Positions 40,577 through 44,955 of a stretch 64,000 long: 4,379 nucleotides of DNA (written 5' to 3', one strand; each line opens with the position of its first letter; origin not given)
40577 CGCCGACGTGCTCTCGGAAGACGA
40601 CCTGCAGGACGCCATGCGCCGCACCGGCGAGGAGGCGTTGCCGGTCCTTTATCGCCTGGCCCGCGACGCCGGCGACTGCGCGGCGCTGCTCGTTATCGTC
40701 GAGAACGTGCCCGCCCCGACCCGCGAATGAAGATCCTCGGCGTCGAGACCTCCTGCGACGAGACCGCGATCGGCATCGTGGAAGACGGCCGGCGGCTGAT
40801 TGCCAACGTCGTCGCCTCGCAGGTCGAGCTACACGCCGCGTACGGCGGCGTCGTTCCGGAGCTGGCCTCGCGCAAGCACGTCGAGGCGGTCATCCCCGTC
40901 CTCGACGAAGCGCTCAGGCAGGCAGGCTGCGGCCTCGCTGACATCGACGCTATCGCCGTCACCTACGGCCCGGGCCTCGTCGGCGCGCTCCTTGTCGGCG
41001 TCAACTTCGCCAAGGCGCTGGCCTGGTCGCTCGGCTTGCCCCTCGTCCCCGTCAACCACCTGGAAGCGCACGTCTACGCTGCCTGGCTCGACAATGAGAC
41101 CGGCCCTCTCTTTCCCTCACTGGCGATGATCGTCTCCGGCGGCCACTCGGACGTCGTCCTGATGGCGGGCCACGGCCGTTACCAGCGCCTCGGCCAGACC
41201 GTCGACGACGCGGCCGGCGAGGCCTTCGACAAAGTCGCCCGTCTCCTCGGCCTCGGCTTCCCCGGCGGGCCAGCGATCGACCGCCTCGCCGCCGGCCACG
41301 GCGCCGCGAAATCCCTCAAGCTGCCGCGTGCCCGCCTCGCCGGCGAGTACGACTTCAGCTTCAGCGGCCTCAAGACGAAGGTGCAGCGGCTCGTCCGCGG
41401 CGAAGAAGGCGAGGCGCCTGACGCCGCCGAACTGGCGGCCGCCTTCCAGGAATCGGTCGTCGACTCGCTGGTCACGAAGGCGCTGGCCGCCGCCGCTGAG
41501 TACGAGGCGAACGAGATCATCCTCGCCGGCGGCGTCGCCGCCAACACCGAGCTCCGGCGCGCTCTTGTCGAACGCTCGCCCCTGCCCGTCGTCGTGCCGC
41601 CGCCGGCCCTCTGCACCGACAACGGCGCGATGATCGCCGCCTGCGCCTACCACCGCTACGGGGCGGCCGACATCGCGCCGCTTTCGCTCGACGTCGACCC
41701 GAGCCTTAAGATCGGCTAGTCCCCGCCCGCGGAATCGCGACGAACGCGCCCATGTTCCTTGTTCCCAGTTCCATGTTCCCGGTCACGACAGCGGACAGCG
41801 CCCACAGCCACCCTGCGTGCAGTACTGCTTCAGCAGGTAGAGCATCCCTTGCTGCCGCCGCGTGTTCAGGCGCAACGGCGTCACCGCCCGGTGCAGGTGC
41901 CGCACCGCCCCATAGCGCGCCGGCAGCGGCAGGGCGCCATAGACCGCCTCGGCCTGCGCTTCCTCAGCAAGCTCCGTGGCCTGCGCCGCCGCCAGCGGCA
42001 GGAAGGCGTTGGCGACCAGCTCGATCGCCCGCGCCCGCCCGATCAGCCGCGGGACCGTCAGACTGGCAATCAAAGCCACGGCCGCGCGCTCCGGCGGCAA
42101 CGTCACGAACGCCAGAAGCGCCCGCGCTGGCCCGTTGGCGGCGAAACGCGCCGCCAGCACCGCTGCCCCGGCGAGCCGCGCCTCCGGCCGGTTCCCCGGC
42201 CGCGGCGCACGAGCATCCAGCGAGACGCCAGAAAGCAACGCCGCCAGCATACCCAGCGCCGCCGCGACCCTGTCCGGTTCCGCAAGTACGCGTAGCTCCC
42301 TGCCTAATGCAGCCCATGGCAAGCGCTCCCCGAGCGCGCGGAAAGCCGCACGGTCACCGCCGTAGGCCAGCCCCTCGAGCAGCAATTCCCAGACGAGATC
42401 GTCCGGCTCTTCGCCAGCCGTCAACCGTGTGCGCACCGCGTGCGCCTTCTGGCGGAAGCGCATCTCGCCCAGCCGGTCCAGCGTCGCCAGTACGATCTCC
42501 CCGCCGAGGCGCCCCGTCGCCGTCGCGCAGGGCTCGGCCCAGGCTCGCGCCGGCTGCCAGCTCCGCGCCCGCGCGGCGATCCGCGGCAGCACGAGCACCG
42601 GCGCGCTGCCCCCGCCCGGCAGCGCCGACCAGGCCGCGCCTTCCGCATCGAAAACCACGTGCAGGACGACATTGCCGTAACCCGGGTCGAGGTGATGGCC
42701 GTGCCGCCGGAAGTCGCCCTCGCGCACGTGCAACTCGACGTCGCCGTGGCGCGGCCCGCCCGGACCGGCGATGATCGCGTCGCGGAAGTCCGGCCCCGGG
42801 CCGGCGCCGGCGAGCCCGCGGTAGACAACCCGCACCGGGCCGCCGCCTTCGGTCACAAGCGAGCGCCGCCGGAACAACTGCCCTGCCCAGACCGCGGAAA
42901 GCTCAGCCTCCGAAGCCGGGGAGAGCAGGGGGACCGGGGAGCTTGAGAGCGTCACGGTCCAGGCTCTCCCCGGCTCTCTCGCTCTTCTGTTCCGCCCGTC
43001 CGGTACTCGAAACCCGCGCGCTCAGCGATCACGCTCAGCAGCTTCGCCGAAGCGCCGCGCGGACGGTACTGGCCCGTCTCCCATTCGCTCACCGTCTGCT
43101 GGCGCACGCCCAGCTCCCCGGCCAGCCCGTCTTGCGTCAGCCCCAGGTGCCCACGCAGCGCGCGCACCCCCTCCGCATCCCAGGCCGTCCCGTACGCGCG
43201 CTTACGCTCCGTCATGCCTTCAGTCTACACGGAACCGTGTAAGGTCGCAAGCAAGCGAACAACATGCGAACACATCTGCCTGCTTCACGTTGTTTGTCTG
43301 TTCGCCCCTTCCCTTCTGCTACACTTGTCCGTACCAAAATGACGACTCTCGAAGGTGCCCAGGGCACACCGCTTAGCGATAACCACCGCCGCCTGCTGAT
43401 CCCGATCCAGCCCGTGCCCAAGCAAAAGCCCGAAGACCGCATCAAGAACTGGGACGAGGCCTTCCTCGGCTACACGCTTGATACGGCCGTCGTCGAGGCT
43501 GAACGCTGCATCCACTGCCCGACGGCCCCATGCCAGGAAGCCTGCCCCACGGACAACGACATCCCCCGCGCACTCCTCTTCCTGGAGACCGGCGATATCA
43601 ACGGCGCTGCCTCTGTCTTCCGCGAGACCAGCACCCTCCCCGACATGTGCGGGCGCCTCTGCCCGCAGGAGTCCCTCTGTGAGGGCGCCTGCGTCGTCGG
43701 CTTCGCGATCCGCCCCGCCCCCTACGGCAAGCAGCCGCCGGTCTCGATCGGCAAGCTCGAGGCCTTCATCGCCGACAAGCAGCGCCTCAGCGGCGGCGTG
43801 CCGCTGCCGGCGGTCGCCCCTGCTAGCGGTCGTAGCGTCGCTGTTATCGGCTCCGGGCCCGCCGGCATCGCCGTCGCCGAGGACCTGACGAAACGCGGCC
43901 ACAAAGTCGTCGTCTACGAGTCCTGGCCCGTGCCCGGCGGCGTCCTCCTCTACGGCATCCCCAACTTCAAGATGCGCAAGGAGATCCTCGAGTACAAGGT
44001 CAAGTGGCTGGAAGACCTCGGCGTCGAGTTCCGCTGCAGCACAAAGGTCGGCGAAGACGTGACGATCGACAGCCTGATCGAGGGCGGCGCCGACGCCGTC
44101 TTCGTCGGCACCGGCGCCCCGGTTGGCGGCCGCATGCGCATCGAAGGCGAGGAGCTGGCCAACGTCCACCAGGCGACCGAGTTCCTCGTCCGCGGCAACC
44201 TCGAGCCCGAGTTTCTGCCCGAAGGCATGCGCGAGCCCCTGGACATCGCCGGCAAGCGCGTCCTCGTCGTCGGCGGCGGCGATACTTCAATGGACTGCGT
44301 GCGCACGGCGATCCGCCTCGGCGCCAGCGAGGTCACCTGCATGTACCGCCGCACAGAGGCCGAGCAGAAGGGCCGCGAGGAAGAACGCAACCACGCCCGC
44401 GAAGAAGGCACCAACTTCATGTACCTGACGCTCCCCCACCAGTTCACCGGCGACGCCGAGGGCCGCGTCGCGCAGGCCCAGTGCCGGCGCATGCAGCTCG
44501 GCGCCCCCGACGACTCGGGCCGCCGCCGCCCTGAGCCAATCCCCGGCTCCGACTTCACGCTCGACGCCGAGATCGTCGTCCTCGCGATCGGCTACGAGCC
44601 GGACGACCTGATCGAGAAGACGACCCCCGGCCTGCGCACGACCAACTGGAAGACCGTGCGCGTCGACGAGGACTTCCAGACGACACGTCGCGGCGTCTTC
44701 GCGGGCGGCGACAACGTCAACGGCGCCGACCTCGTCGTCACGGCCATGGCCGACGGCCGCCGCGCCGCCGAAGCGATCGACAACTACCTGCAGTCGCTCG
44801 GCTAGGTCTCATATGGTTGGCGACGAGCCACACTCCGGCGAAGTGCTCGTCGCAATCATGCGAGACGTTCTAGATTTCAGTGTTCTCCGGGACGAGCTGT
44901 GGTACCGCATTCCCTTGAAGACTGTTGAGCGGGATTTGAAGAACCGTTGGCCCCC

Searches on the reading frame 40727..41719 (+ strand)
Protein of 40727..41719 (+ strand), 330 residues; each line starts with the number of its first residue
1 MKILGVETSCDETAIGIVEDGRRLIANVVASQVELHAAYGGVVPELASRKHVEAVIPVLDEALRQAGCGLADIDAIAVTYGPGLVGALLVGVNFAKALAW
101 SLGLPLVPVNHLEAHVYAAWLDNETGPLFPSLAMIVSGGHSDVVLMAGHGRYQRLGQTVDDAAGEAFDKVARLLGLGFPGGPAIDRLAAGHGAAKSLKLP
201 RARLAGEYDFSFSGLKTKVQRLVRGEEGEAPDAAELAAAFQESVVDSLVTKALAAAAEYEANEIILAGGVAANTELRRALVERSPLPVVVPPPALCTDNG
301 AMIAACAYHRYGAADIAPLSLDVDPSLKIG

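Call 64: search_protein_families(library=pfam, proteins=[window:40727-41719:+], max_evalue=0.0001)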
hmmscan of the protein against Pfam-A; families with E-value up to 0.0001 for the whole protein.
window:40727-41719:+ (330 aa): 3 families
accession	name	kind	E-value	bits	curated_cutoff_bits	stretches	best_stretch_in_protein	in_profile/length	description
PF00814.31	TsaD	-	3.3e-97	325.8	24.8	1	24-304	2-263/264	tRNA N6-adenosine threonylcarbamoyltransferase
PF22521.2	HypF_C_2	-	2.8e-06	27.7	27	1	214-283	142-216/241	Carbamoyltransferase, Kae1-like Domain, second subdomain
PF02543.21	Carbam_trans_N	-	6.6e-06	26.2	24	0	230-306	274-346/346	Carbamoyltransferase N-terminus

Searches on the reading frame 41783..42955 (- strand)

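Call 64: search_protein_families(library=pfam, proteins=[window:41783-42955:-], max_evalue=0.0001)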
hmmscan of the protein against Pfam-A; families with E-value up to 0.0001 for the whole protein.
window:41783-42955:- (390 aa): 1 family
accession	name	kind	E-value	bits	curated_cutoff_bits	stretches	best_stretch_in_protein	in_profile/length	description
PF11013.13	DUF2851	-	5.5e-29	101.7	25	1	16-221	1-209/375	Protein of unknown function (DUF2851)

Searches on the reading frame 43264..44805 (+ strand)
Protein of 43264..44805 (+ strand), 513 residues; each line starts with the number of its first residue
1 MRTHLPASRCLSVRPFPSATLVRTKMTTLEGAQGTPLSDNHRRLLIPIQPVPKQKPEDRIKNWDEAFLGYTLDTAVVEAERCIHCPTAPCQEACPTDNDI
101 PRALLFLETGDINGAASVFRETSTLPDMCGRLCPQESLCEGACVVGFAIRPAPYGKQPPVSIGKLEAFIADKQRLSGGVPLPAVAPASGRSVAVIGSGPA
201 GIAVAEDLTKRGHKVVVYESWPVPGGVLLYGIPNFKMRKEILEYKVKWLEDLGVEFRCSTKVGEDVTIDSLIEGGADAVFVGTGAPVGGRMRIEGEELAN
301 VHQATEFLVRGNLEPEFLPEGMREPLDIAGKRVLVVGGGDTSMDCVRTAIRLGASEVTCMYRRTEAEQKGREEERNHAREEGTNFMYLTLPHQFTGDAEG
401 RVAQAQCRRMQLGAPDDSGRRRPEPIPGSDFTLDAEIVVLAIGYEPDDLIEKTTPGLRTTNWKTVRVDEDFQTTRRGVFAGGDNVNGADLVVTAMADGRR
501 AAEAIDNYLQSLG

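Call 64: search_protein_families(library=pfam, proteins=[window:43264-44805:+], max_evalue=0.0001)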
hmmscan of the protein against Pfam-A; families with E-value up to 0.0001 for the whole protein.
window:43264-44805:+ (513 aa): 6 families
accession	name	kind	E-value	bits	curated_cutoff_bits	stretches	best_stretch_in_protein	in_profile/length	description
PF14691.11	Fer4_20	-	1.9e-31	108.6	25.8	1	59-174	1-109/113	Dihydroprymidine dehydrogenase domain II, 4Fe-4S cluster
PF07992.20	Pyr_redox_2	-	4.6e-31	108.7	26.1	1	191-498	2-291/291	Pyridine nucleotide-disulphide oxidoreductase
PF00070.33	Pyr_redox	-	5.7e-11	43.2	22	0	332-404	1-76/82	Pyridine nucleotide-disulphide oxidoreductase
PF13738.12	Pyr_redox_3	-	6.8e-09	35.8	30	0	324-370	158-203/305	Pyridine nucleotide-disulphide oxidoreductase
PF13450.12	NAD_binding_8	-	5.2e-07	30.3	21.9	1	194-227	1-34/68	NAD(P)-binding Rossmann-like domain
PF13241.12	NAD_binding_7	-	1.6e-06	29.1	22.1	0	326-364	3-40/104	Putative NAD(P)-binding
